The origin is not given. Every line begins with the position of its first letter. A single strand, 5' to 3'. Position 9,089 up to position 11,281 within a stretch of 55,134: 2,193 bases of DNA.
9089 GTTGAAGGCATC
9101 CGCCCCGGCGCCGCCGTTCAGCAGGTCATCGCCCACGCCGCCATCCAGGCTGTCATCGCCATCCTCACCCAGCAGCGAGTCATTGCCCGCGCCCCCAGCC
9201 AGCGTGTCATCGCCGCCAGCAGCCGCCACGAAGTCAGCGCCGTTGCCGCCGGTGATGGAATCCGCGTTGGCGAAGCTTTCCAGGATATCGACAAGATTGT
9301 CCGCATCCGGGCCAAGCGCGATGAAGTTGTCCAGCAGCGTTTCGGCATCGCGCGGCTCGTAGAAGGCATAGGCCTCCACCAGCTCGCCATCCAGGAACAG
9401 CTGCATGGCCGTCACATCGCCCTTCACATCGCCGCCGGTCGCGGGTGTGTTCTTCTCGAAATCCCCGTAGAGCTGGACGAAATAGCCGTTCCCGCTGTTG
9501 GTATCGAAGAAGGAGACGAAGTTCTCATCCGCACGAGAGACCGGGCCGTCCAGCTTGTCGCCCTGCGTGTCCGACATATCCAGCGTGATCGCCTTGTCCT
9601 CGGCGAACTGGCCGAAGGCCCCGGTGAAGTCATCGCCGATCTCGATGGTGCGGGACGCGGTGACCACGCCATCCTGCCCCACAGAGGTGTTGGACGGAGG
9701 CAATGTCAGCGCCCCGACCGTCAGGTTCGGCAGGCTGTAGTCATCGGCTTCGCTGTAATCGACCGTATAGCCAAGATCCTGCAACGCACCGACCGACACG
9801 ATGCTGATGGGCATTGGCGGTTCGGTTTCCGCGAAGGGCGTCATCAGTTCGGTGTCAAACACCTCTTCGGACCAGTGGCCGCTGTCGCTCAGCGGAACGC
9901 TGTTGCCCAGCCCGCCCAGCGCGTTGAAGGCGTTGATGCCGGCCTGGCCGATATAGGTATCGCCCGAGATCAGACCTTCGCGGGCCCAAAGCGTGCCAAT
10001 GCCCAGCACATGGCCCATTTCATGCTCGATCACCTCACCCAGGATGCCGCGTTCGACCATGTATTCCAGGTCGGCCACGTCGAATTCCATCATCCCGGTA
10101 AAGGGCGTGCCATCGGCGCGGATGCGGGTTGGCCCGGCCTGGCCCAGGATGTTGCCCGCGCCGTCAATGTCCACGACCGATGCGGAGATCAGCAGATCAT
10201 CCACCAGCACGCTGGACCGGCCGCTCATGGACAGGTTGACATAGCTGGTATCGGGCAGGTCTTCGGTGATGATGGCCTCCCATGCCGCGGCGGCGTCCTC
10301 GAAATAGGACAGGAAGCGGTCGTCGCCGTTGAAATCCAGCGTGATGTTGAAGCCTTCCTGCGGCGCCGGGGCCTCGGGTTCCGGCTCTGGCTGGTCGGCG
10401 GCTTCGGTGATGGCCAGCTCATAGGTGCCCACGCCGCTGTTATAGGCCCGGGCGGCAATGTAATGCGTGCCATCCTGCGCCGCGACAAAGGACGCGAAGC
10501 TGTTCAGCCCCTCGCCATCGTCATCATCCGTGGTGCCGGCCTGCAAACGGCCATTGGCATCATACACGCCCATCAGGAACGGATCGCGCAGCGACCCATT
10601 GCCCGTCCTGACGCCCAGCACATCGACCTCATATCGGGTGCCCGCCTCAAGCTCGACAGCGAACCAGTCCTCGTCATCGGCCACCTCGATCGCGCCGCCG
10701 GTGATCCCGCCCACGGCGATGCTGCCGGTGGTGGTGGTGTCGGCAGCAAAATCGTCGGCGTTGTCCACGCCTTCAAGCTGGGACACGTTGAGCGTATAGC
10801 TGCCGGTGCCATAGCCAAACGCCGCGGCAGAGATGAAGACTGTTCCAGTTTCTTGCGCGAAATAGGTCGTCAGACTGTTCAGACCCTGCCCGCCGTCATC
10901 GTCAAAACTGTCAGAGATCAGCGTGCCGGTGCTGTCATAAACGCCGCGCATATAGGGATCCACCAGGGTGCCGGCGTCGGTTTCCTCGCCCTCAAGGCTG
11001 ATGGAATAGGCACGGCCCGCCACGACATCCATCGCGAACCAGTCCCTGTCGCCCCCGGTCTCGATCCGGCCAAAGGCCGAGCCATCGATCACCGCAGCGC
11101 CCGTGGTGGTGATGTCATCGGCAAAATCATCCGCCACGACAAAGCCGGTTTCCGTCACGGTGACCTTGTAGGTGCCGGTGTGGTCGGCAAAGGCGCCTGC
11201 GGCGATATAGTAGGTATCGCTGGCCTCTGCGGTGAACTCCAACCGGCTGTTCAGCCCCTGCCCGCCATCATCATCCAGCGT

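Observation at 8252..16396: Giant T1SS-type protein combining 16 PPC-like modules, a leishmanolysin-like protease and RTX repeats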

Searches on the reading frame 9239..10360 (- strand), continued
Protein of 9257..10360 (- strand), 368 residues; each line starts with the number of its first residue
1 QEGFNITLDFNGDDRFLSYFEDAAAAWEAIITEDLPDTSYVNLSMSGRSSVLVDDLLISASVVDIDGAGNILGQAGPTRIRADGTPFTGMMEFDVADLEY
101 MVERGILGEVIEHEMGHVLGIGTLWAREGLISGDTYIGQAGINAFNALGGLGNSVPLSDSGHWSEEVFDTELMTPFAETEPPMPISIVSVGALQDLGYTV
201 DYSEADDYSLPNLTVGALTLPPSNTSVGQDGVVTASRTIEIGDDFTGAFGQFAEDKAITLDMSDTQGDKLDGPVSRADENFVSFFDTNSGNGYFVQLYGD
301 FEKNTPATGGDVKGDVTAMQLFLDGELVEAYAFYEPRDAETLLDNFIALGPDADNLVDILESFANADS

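Call 47: search_solved_structures(query=A1, max_evalue=1, show_alignments=2)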
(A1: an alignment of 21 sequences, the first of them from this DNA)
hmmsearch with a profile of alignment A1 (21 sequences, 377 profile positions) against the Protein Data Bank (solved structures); distinct sequences matched with E-value up to 1: 6.
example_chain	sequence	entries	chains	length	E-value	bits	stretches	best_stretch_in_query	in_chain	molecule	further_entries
1lml_A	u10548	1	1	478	5.6e-13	51.9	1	61-232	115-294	LEISHMANOLYSIN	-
1hv5_A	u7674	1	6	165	0.054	15.7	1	24-127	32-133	STROMELYSIN 3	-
2xs3_A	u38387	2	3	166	0.067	15.4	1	86-122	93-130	KARILYSIN PROTEASE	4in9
2xs4_A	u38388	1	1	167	0.068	15.4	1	86-122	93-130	KARILYSIN PROTEASE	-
8b2q_A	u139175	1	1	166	0.16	14.2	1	86-122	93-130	Karilysin long form Kly38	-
9f90_H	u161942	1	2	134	0.18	14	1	241-299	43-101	RSVF-multi-epitope designed scaffold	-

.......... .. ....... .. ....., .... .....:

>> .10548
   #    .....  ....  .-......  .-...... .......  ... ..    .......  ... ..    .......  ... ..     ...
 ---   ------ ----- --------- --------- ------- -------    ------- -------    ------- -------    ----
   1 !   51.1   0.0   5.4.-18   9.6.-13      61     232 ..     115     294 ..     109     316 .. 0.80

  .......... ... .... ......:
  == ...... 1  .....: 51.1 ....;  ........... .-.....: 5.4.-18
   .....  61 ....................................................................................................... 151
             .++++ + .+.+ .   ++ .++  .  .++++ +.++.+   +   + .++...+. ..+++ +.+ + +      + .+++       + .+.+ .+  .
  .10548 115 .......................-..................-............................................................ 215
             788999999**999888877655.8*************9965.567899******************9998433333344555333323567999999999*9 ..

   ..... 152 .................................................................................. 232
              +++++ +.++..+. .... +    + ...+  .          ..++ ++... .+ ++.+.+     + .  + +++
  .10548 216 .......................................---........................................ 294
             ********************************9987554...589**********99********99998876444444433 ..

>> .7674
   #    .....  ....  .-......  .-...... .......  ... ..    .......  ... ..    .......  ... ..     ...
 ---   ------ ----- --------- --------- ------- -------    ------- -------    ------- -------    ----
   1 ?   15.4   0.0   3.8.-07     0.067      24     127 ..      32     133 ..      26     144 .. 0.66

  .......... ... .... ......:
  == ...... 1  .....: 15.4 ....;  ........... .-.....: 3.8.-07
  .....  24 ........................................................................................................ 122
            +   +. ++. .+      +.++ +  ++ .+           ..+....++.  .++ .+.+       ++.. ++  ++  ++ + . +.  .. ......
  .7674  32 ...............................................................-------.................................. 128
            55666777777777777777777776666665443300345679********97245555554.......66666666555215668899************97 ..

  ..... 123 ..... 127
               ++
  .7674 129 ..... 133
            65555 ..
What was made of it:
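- On Peptidase M8 (leishmanolysin): The profile alignment places them on leishmanolysin's GSAGSH and DELMAP (call 47).
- Closest known: Leishmanolysin / GP63. Same: HExxHxxG, a distant third His in a G-x-H context, and a Met-turn (D/T)ELM all align (call 47).
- The profile hits 1LML at 5.6e-13 and matrixins at 0.05 or worse (call 47).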

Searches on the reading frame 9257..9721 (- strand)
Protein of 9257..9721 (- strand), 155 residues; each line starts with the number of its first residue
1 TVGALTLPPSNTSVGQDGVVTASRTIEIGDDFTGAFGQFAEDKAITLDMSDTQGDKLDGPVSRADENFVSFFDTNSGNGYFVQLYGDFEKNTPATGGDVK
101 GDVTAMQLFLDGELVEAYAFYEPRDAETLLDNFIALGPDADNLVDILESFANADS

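Call 8: search_protein_families(library=pfam, proteins=[window:9257-9721:-], max_evalue=10)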
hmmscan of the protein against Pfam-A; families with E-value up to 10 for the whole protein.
seq(155 aa): 0 families

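Call 34: search_protein_families(library=ncbifam, proteins=[window:9257-9721:-], max_evalue=10)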
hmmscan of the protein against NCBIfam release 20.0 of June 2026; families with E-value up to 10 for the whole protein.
seq(155 aa): 0 families
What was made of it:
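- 9287..9634 (-): Family-specific beta-rich 'mid' domain, aa 2255-2370 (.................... motif). Function unknown. No Pfam or NCBIfam hit (calls 8, 34).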

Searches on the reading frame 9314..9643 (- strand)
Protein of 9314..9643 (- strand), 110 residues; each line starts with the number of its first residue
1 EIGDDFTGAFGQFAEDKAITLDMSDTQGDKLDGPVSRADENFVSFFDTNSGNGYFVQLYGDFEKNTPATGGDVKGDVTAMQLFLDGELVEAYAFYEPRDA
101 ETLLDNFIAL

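Call 56: search_protein_representatives(alignment_id=A2)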
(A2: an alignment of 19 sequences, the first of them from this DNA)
Query: 19 sequences, 109 profile positions. Proteins with E-value up to 0.001 (for the whole library): 57; up to 1e-10: 32; up to 1e-30: 6. The best 57 are listed.
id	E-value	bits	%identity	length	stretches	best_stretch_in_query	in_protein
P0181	7.0e-35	135.4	-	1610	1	3-108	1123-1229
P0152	6.3e-33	129.1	-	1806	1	2-108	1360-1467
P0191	1.9e-32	127.6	-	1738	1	2-108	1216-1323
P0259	8.1e-32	125.6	-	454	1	3-108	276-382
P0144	1.1e-31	125.2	-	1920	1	2-107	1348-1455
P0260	2.7e-31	123.9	-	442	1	3-108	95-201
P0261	9.9e-29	115.6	-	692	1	3-108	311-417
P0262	1.1e-27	112.3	-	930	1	3-108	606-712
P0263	2.6e-27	111.1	-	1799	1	4-108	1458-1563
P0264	2.9e-27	110.9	-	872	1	3-107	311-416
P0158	1.4e-26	108.7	-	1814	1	3-107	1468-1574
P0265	1.4e-26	108.7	-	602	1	3-108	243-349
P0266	4.8e-25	103.8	-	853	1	5-108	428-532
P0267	5.4e-25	103.6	-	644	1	3-108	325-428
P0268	2.8e-24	101.3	-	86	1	22-105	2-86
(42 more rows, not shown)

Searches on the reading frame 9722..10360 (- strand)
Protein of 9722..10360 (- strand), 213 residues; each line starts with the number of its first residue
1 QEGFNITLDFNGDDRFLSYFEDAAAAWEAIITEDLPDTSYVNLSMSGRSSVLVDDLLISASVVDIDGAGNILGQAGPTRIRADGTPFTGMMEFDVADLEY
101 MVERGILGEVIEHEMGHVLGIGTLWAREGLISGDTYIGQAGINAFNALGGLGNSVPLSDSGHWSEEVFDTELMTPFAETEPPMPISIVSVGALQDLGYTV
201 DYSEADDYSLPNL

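Call 8: search_protein_families(library=pfam, proteins=[window:9722-10360:-], max_evalue=10)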
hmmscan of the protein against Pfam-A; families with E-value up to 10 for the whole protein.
seq(213 aa): 2 families
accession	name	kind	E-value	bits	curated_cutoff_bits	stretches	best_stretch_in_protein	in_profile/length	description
PF01457.22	Peptidase_M8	-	6.3e-06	25.6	21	2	55-123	166-231/529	Leishmanolysin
PF00413.30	Peptidase_M10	-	0.051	13.9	24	1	64-122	66-123/159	Matrixin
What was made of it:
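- On Peptidase M8 (leishmanolysin): PF01457 scores 25.6 bits against a cut-off of 21 when the domain is scanned alone (call 8).
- Pfam M10 gives 13.9 bits on the HExxH region (call 8). M10 is below its cut-off (13.9 < 24), while M8 is above its own (call 8).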

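Call 9: search_solved_structures(query=window:9722-10360:-, max_evalue=10, show_alignments=3)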
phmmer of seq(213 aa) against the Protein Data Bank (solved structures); distinct sequences matched with E-value up to 10: 1.
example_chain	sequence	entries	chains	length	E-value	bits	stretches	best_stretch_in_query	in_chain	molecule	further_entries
1lml_A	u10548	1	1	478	1.6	11.6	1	66-123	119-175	LEISHMANOLYSIN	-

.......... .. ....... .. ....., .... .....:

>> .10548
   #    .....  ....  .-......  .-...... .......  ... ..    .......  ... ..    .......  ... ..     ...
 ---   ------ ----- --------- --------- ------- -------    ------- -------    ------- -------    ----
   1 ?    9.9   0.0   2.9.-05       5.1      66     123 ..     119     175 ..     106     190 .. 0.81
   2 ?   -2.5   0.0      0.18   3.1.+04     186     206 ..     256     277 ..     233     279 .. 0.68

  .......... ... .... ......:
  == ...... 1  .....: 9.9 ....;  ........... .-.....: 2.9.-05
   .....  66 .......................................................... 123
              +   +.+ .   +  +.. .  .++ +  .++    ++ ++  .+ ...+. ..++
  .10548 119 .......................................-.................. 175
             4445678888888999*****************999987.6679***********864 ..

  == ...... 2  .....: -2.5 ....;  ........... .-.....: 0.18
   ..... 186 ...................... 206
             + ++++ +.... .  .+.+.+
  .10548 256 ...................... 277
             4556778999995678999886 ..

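Call 34: search_protein_families(library=ncbifam, proteins=[window:9722-10360:-], max_evalue=10)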
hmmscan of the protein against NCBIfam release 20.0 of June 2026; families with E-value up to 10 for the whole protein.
seq(213 aa): 3 families
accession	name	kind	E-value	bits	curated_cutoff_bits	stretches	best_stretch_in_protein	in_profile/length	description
NF038122.1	metallo_LGF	subfamily_domain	0.006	16.7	80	1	110-125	146-161/274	NF038122 family metalloprotease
TIGR03296.1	M6dom_TIGR03296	domain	0.0072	16.2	110.8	1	80-139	142-198/286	M6 family metalloprotease domain-containing protein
NF007829.0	PRK10538.1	equivalog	0.13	11.6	411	1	65-136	79-147/248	bifunctional NADP-dependent 3-hydroxy acid dehydrogenase/3-hydroxypropionate dehydrogenase YdfG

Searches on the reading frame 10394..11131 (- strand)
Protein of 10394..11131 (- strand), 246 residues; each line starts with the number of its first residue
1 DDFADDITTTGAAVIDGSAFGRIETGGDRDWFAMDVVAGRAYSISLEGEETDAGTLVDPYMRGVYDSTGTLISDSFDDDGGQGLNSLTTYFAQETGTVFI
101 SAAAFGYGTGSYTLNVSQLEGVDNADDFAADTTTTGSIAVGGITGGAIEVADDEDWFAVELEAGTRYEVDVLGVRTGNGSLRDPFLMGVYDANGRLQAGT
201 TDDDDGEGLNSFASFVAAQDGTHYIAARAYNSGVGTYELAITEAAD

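Call 58: predict_structure(alignment_id=A3)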
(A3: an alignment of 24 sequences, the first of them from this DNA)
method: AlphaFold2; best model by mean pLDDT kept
length: 246 residues; sequences in the alignment: 24
mean_pLDDT: 86.8   pTM: 0.68
mean pLDDT of the five models: 86.8, 86.7, 85.2, 84.1, 82.5
residues with pLDDT >= 90: 132; 70-90: 89; 50-70: 25; < 50: 0
segments of 3 or more residues with pLDDT < 50: none
pLDDT, mean of each block of 10 residues (from residue 1): 62 90 91 88 92 96 90 79 86 89 94 91 62 76 86 89 97 83 92 92 83 95 93 86 89
secondary structure, 60 per line:
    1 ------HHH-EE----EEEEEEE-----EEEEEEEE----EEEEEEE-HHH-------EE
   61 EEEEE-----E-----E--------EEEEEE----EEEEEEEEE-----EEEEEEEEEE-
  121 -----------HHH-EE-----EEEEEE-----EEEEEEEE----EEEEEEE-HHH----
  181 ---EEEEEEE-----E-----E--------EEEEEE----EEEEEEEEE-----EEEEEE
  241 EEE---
elements in order: E17-23 E29-36 E41-47 E59-65 E86-91 E96-104 E110-119 E143-148 E154-161 E166-172 E184-190 E211-216 E221-229 E235-243
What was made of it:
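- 10394..16390 (-): Array of 16 PPC (pre-peptidase C-terminal / collagen-binding-domain-like) modules, aa 3-2001, each 121-134 aa. Invariant positions include DD at the start, D.DWF and DD in the DDDGG loop. AF2 di-module model has pLDDT 86.8 (call 58).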

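Call 61: fold_search(model_id=the predicted structure, library=pdb)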
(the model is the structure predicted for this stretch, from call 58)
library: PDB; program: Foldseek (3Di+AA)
matches with E <= 10: 1521; with E <= 0.001: 91
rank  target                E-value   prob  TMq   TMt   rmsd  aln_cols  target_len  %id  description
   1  5iku                  1.2e-09  1.00  0.37  0.38  15.3       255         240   16  Crystal structure of the Hathewaya histolytica ColG tandem collagen-binding domain s3as3b in the presence of calcium at  (released 2017-03-15)
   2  9eva_D                1.3e-07  1.00  0.35  0.15  21.9       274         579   17  3DFlex refinement of the CryoEM structure of DeCLIC nanodisc with 10mM calcium (released 2025-04-09)
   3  9ev1_A                2.7e-07  1.00  0.34  0.15  22.1       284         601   18  3DFlex refinement of the CryoEM structure of DeCLIC nanodisc with 10mM EDTA in sym-like state (released 2025-04-09)
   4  9eva_A                3.6e-07  1.00  0.35  0.15  22.1       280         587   17  3DFlex refinement of the CryoEM structure of DeCLIC nanodisc with 10mM calcium (released 2025-04-09)
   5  9eva_E                5.0e-07  1.00  0.35  0.15  22.1       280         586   17  3DFlex refinement of the CryoEM structure of DeCLIC nanodisc with 10mM calcium (released 2025-04-09)
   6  8j6m_A                7.8e-07  1.00  0.33  0.16  11.7       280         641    9  SIDT1 protein (released 2024-05-01)
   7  9eva_B                9.7e-07  1.00  0.34  0.15  21.9       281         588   17  3DFlex refinement of the CryoEM structure of DeCLIC nanodisc with 10mM calcium (released 2025-04-09)
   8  6v4s_C                1.0e-06  1.00  0.34  0.15  22.3       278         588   17  A Closed pore conformation of a Pentameic ligand-gated ion channel with additional N-terminal domain (released 2020-06-03)
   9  8jun_A                1.1e-06  1.00  0.34  0.15  12.2       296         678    9  Cryo-EM structure of SIDT1 E555Q mutant (released 2023-11-15)
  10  8kcw_A                1.1e-06  1.00  0.34  0.16  12.4       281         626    9  Cryo-EM structure of human SIDT1 bound to cholesterol (released 2024-06-12)
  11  8woq_A                3.1e-06  1.00  0.33  0.16  12.1       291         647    9  Cryo-EM structure of human SIDT1 protein with C1 symmetry at neutral pH (released 2024-03-20)
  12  7m0r_E                3.9e-06  0.97  0.20  0.13  18.0       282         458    8  Cryo-EM structure of the Sema3A/PlexinA4/Neuropilin 1 complex (released 2021-05-05)
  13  9en2_A                4.1e-06  1.00  0.25  0.25  15.0       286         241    9  Crystal structure of the metalloproteinase enhancer PCPE-1 complexed with nanobodies VHH-H4 and VHH-I5 (released 2024-07-03)
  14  8wos_A                4.8e-06  1.00  0.34  0.16  12.3       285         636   10  Cryo-EM structure of human SIDT1 protein with C1 symmetry at low pH (released 2024-03-20)
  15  6v4a_A                6.0e-06  1.00  0.33  0.14  21.8       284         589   16  An open conformation of a Pentameic ligand-gated ion channel with additional N-terminal domain (released 2020-06-03)
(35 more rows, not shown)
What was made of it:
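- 10394..16390 (-): Best Foldseek hit is the ColG tandem CBD 5IKU, E 1.2e-9 (call 61).
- On PPC domain (PF04151): 5IKU is the best Foldseek hit at 1.2e-9 (call 61).
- Closest known: Collagen-binding domains. Same: The di-module model matches 5IKU across both domains at E 1.2e-9 (call 61).
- The best structural match is the calcium-bound ColG tandem collagen-binding domain (call 61).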

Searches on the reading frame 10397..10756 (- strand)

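Call 34: search_protein_families(library=ncbifam, proteins=[window:10397-10756:-], max_evalue=10)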
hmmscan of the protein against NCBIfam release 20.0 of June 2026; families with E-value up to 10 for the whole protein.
seq(120 aa): 1 family
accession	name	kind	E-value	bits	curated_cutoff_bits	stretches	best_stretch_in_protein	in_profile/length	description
NF001885.0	PRK00635.1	equivalog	0.16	9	3054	1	11-68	722-777/1809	excinuclease ABC subunit A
